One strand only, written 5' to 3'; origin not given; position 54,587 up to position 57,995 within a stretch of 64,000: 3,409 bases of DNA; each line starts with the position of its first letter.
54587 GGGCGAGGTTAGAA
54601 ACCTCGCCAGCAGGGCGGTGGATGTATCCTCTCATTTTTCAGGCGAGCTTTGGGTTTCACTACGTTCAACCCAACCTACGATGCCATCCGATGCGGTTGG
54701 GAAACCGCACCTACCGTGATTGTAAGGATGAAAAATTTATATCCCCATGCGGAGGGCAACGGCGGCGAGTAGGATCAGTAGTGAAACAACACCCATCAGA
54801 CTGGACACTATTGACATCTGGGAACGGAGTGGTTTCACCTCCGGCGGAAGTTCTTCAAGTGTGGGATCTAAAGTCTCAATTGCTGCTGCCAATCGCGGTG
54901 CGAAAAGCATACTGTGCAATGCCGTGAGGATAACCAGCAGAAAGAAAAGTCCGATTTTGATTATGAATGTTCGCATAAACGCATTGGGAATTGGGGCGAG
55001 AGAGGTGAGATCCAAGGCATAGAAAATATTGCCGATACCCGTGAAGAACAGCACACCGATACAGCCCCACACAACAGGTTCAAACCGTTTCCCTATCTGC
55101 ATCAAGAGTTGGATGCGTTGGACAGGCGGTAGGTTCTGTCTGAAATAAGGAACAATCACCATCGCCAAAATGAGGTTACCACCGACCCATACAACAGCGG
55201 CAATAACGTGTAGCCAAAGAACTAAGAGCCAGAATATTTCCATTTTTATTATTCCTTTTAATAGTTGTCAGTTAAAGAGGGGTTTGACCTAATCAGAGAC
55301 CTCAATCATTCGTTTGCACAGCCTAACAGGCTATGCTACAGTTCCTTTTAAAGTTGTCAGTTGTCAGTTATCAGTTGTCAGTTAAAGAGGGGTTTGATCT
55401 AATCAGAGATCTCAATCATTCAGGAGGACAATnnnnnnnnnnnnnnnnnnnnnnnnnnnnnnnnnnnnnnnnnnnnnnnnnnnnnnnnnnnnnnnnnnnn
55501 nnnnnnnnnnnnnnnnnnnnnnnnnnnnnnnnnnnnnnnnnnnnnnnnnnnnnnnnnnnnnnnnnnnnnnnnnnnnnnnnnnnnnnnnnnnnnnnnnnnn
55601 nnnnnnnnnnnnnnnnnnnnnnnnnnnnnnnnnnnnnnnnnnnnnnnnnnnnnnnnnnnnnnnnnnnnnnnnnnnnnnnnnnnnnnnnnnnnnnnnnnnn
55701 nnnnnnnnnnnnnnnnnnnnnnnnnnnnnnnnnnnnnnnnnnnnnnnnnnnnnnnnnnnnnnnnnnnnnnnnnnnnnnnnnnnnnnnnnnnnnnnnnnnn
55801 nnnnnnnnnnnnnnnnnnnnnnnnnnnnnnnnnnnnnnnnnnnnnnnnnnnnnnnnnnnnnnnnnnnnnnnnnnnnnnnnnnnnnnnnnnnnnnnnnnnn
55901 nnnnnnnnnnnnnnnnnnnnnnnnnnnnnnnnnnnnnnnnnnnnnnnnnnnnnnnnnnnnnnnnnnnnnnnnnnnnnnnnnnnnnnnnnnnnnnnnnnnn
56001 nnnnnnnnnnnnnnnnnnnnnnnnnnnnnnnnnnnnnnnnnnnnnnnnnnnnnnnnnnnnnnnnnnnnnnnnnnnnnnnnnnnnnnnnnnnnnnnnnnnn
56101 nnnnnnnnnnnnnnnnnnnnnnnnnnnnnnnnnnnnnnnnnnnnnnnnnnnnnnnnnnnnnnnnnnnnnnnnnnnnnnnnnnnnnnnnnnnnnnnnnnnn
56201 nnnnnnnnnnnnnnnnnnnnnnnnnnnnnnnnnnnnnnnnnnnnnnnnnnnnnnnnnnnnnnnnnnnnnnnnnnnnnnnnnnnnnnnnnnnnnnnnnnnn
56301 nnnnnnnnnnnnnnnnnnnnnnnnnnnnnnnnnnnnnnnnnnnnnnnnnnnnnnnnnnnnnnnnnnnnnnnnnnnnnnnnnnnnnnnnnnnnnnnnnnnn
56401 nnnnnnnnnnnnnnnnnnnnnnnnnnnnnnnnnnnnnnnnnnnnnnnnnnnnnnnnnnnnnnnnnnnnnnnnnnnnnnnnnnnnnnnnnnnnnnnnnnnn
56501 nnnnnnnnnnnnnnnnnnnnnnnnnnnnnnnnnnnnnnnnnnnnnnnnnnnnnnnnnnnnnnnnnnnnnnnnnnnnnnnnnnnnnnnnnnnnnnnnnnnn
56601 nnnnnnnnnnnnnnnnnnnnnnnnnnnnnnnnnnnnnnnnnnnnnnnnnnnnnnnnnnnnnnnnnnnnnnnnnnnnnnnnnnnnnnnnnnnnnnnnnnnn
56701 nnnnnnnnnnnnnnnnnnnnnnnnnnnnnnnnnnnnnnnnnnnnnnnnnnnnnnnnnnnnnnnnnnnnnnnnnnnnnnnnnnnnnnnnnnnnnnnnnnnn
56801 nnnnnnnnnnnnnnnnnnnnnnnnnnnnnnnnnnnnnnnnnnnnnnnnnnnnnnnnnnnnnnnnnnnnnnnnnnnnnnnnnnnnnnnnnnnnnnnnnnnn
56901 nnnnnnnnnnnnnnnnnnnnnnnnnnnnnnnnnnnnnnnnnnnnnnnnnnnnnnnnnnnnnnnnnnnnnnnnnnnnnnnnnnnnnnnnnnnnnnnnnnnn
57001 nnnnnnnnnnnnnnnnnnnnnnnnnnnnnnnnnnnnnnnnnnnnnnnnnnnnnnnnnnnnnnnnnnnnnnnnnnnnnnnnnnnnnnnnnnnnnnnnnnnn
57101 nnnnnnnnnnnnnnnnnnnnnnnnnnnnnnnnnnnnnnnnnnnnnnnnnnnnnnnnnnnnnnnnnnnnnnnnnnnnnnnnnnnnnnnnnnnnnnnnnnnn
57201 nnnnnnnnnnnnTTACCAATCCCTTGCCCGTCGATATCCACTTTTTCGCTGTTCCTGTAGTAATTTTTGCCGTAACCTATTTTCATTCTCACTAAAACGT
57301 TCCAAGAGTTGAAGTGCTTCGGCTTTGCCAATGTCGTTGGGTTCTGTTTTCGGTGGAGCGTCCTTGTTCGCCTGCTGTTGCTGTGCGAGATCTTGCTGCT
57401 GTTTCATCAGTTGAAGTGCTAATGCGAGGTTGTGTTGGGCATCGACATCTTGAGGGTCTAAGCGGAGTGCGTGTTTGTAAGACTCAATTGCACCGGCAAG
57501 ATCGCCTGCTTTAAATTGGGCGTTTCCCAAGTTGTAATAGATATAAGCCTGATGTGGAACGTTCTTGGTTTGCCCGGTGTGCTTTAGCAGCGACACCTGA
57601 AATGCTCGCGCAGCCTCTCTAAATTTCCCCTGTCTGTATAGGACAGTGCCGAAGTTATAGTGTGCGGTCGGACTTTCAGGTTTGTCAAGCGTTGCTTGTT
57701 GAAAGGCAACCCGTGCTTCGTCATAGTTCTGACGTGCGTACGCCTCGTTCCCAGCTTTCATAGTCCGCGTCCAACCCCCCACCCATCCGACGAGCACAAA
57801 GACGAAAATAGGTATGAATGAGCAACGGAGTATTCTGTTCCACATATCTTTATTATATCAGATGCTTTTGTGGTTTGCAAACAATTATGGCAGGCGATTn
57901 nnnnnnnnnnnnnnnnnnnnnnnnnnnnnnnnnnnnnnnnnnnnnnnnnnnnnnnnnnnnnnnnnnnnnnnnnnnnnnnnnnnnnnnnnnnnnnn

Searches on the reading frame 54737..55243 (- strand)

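Call 73: search_protein_families(library=pfam, proteins=[window:54737-55243:-], max_evalue=0.001)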
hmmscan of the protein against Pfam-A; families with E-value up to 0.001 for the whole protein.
window:54737-55243:- (168 aa): 1 family
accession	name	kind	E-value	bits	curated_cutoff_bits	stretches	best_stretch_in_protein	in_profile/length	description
PF05425.18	CopD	-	7.9e-08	33.1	32.1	1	49-157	2-102/105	Copper resistance protein D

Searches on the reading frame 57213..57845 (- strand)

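Call 84: search_protein_families(library=pfam, proteins=[window:57213-57845:-], max_evalue=0.001)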
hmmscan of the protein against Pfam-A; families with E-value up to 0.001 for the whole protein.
window:57213-57845:- (210 aa): 18 families
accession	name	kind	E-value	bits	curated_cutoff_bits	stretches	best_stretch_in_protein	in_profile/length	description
PF13414.12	TPR_11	-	8.9e-22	76.9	26.8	2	107-146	1-40/42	TPR repeat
PF13432.12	TPR_16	-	1.8e-19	70.3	32.7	2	63-133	1-64/65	Tetratricopeptide repeat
PF07719.23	TPR_2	-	9.4e-18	63.2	27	1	100-133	1-34/34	Tetratricopeptide repeat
PF00515.34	TPR_1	-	1.1e-15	57.1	27.8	1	100-133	1-34/34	Tetratricopeptide repeat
PF13424.12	TPR_12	-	3.2e-13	50.1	30.1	2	60-131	4-76/77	Tetratricopeptide repeat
PF13431.12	TPR_17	-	9.2e-13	47.8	24.4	1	123-156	2-34/34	Tetratricopeptide repeat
PF14559.12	TPR_19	-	1.2e-11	45.2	25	2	36-86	2-52/68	Tetratricopeptide repeat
PF13181.12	TPR_8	-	6.3e-10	38.9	25.7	1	101-133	2-34/34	Tetratricopeptide repeat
PF13371.12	TPR_9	-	7.2e-09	36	35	1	97-137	26-66/73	Tetratricopeptide repeat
PF13428.12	TPR_14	-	3.5e-08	33.8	23.5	1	103-141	4-42/44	Tetratricopeptide repeat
PF23914.1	TPR_CcmH_CycH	-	1.1e-07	32.3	42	1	99-161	49-111/158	Cytochrome c-type biogenesis protein H TPR domain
PF13374.12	TPR_10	-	2.9e-05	24.4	27.5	0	64-86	7-29/42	Tetratricopeptide repeat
PF13174.12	TPR_6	-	3.2e-05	24.7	26.3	0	103-132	3-32/33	Tetratricopeptide repeat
PF13429.12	TPR_15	-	4.5e-05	23.4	26.2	1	85-155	131-201/280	Tetratricopeptide repeat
PF17874.7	TPR_MalT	-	7.7e-05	22.6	45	1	42-133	22-113/336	MalT-like TPR region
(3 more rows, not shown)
